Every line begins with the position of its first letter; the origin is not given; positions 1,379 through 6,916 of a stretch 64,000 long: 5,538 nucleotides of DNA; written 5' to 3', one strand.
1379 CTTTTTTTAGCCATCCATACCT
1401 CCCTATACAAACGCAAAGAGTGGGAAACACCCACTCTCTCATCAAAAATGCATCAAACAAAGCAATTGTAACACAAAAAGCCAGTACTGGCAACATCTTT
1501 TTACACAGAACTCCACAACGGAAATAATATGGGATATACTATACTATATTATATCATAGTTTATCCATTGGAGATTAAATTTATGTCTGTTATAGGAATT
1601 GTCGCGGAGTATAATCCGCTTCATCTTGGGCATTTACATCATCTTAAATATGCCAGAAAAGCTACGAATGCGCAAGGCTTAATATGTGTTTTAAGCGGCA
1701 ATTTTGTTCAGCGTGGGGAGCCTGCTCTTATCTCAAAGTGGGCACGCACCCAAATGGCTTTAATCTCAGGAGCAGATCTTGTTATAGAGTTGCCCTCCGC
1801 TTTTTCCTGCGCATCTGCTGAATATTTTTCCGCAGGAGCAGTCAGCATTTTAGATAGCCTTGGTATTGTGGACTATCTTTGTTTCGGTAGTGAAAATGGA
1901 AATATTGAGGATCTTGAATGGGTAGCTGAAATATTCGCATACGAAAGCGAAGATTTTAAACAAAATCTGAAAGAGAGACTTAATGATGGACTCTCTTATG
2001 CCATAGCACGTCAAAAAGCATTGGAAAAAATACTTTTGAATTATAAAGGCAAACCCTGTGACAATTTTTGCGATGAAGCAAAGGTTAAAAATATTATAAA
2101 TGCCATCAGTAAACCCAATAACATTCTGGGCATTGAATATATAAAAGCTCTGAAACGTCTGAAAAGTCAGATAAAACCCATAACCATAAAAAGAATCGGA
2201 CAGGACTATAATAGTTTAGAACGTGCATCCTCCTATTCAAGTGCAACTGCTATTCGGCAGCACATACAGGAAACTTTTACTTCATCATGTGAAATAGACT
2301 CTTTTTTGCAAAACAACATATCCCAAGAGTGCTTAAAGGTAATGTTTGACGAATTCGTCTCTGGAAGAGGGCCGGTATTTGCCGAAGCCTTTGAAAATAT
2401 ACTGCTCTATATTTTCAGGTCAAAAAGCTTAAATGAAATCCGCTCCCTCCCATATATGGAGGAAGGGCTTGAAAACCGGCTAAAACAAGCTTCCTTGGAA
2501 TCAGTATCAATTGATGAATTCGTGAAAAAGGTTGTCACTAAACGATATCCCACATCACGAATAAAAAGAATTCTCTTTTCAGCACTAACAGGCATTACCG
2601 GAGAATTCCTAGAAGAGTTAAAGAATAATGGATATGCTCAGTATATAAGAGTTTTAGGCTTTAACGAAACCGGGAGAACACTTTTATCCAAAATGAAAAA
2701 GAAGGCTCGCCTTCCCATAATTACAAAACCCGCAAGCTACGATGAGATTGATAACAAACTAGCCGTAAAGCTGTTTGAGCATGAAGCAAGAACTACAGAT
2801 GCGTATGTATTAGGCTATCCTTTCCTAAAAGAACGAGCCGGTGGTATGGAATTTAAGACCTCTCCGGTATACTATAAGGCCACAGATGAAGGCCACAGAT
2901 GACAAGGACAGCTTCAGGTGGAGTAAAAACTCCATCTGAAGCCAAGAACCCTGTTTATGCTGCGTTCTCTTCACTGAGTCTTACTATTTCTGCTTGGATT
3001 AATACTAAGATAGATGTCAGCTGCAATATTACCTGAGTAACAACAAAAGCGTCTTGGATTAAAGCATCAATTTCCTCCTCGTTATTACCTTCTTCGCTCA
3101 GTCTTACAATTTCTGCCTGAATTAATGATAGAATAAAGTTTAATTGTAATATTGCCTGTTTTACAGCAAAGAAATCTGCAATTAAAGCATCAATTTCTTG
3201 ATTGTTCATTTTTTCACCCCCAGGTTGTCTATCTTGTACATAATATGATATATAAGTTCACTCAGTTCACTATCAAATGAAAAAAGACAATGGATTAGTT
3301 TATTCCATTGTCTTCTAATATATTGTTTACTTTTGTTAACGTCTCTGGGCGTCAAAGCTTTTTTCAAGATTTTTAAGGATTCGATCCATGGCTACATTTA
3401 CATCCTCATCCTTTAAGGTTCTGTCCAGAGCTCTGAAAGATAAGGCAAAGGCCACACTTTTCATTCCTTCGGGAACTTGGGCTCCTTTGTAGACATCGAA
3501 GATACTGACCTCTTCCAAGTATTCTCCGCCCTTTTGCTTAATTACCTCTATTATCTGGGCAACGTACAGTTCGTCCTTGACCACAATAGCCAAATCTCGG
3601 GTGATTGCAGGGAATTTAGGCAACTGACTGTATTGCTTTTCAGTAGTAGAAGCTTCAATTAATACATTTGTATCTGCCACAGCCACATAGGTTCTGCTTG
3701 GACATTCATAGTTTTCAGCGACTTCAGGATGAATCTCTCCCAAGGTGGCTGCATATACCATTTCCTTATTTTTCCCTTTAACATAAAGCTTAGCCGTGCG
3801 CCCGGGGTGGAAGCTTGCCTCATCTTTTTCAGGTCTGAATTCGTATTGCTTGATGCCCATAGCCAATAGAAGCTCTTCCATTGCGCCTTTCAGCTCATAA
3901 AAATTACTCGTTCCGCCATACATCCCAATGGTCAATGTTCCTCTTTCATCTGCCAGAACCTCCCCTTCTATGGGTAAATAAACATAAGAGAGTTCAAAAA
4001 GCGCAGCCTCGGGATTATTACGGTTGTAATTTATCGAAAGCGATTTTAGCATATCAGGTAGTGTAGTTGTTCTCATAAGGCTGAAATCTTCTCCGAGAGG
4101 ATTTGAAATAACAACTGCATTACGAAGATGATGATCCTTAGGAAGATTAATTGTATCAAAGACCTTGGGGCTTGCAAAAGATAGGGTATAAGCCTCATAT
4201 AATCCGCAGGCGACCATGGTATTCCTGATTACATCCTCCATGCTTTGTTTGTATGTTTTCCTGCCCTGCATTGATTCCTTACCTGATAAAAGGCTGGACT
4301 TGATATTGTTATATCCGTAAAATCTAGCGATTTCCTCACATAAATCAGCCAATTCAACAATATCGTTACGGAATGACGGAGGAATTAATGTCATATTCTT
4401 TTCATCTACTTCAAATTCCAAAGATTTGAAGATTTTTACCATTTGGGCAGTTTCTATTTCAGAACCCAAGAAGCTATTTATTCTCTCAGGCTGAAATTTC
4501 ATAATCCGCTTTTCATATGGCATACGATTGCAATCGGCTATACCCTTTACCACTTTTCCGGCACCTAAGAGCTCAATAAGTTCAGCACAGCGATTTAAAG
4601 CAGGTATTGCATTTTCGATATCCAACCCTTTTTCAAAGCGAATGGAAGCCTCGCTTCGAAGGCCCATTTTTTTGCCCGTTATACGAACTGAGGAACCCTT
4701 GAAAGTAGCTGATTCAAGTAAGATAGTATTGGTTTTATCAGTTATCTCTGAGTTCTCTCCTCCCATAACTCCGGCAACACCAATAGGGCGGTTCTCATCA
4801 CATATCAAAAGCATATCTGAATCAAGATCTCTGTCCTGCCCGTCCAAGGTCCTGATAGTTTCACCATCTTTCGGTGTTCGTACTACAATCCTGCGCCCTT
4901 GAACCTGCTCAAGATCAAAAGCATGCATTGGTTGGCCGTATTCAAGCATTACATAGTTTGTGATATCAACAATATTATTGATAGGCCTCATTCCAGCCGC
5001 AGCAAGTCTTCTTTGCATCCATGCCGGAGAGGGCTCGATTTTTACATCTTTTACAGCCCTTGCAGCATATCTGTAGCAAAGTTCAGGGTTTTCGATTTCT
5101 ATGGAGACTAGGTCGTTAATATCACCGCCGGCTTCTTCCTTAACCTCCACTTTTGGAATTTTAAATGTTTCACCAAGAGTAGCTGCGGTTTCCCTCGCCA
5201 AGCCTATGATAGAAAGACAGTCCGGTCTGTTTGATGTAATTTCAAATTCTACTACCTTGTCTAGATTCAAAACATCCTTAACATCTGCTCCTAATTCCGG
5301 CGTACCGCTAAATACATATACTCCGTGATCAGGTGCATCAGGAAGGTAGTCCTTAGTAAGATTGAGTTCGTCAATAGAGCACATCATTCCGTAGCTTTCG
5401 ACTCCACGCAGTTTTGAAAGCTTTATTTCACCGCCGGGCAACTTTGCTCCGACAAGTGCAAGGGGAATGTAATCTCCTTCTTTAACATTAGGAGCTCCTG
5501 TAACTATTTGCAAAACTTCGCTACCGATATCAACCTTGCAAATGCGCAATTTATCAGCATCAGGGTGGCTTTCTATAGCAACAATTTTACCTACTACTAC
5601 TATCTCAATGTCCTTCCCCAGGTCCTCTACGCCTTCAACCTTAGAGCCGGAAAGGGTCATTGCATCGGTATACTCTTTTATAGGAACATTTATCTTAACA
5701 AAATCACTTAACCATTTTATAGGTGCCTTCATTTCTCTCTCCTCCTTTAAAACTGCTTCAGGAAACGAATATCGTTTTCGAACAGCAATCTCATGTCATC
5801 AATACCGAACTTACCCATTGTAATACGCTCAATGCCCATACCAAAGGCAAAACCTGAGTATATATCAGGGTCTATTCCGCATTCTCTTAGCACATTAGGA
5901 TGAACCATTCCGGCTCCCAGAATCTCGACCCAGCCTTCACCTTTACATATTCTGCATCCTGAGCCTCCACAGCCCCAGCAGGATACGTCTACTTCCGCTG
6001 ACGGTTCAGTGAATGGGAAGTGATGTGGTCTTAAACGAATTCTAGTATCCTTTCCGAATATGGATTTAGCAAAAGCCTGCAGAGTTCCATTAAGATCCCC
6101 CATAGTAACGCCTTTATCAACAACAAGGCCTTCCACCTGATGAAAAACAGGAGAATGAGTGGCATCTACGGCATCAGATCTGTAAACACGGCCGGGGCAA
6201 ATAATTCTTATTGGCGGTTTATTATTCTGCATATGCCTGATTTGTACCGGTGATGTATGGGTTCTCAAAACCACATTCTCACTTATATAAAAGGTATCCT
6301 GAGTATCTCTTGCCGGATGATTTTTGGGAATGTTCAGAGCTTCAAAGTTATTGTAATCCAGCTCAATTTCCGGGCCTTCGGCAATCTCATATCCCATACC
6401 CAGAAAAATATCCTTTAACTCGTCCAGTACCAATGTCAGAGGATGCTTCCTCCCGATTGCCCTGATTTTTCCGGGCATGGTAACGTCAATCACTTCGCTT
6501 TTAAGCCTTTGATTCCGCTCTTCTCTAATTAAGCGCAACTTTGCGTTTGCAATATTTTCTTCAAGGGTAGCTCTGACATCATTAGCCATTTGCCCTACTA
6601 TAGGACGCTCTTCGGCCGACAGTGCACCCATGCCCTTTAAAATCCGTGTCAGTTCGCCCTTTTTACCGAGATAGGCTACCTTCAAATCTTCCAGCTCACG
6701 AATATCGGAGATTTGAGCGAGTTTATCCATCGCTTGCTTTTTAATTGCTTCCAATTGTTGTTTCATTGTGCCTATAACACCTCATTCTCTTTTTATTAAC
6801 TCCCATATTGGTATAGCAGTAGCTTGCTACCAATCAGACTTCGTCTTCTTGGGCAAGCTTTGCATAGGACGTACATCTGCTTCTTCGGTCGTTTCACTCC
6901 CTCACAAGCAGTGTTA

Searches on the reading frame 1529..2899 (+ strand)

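Call 93: search_protein_families(library=pfam, proteins=[window:1529-2899:+], max_evalue=0.00001)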
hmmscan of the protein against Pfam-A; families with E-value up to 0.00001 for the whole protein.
window:1529-2899:+ (457 aa): 1 family
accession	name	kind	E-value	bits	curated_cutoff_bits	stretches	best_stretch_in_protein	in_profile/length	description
PF05636.17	HIGH_NTase1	-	2.2e-135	452.5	27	1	19-431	1-391/402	HIGH Nucleotidyl Transferase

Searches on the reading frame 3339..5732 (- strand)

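Call 93: search_protein_families(library=pfam, proteins=[window:3339-5732:-], max_evalue=0.00001)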
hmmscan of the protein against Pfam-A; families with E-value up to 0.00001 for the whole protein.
window:3339-5732:- (798 aa): 5 families
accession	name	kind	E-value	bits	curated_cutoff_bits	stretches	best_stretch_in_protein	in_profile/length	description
PF03483.22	B3_4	-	1.8e-69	233.3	29.3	1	219-387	2-170/174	B3/4 domain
PF17759.6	tRNA_synthFbeta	-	1.4e-55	188.5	22.4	1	487-684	10-210/214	Phenylalanyl tRNA synthetase beta chain CLM domain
PF03147.19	FDX-ACB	-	1.1e-30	106.4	31.1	1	705-798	1-94/94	Ferredoxin-fold anticodon binding domain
PF01588.26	tRNA_bind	-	1.1e-19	70.7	27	1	45-127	1-81/96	Putative tRNA binding domain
PF03484.21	B5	-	1.2e-19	70.7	28.6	1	411-474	1-67/67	tRNA synthetase B5 domain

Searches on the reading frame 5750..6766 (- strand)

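Call 93: search_protein_families(library=pfam, proteins=[window:5750-6766:-], max_evalue=0.00001)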
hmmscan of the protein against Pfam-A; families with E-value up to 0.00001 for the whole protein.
window:5750-6766:- (339 aa): 2 families
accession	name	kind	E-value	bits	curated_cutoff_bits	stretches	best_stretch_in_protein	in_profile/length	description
PF01409.25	tRNA-synt_2d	-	1.5e-106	355.8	19.8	1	93-339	2-246/246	tRNA synthetases class II core domain (F)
PF02912.23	Phe_tRNA-synt_N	-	4.3e-23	81.5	22.3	1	21-88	2-69/69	Aminoacyl tRNA synthetase class II, N-terminal domain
